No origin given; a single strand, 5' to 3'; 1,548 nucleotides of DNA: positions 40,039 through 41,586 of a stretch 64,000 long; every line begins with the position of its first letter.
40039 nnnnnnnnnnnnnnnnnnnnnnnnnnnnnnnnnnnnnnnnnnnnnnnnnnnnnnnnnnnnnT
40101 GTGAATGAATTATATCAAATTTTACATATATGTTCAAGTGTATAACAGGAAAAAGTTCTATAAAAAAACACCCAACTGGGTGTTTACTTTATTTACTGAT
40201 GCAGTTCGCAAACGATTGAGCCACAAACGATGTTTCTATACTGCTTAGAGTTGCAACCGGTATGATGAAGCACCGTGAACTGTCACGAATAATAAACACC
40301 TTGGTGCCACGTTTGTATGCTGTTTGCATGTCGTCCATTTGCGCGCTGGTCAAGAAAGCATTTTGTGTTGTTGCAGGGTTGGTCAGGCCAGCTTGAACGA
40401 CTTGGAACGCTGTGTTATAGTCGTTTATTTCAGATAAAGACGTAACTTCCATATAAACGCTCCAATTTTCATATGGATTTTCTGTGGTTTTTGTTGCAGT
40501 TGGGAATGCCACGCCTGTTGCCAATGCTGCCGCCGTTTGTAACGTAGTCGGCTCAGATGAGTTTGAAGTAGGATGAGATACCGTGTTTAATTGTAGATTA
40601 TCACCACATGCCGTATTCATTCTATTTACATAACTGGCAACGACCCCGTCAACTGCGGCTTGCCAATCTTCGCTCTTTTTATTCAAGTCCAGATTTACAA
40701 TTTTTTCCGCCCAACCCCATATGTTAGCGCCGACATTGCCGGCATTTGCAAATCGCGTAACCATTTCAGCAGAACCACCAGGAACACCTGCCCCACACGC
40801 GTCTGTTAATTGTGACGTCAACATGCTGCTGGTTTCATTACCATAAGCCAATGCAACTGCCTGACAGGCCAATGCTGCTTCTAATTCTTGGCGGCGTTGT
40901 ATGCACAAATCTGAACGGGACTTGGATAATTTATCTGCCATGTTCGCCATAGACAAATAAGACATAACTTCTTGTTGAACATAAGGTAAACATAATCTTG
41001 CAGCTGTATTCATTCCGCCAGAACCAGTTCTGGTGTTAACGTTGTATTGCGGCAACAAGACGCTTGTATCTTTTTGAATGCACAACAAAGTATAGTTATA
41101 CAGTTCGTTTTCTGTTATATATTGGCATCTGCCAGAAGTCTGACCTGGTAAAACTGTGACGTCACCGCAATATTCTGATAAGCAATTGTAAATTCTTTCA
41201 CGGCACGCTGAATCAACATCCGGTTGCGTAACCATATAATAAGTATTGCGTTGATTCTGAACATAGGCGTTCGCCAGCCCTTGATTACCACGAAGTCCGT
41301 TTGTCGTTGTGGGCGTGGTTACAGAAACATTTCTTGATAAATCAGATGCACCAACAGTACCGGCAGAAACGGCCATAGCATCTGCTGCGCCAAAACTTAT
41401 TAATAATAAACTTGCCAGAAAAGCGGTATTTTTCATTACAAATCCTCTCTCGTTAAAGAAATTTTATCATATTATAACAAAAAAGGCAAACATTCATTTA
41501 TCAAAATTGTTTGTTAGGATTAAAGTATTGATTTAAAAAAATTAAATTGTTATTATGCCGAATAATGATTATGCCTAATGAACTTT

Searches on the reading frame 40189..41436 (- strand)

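Call 7: search_protein_families(library=pfam, proteins=[window:40189-41436:-], max_evalue=1)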
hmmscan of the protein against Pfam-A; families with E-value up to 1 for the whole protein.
window:40189-41436:- (415 aa): 1 family
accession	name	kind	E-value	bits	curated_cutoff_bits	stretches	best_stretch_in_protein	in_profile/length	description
PF21414.2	SMK_beta_su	-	0.071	14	27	1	17-69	24-73/90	Salt-mediated killer protoxin 1, beta subunit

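Call 8: search_protein_families(library=ncbifam, proteins=[window:40189-41436:-], max_evalue=1)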
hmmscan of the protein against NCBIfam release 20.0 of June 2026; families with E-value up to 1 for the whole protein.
window:40189-41436:- (415 aa): 1 family
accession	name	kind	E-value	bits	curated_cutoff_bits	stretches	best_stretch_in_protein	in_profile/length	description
NF033790.1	CnrY_NccY_antiS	subfamily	0.07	13.6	35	1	154-199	15-60/95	CnrY/NccY family anti-sigma factor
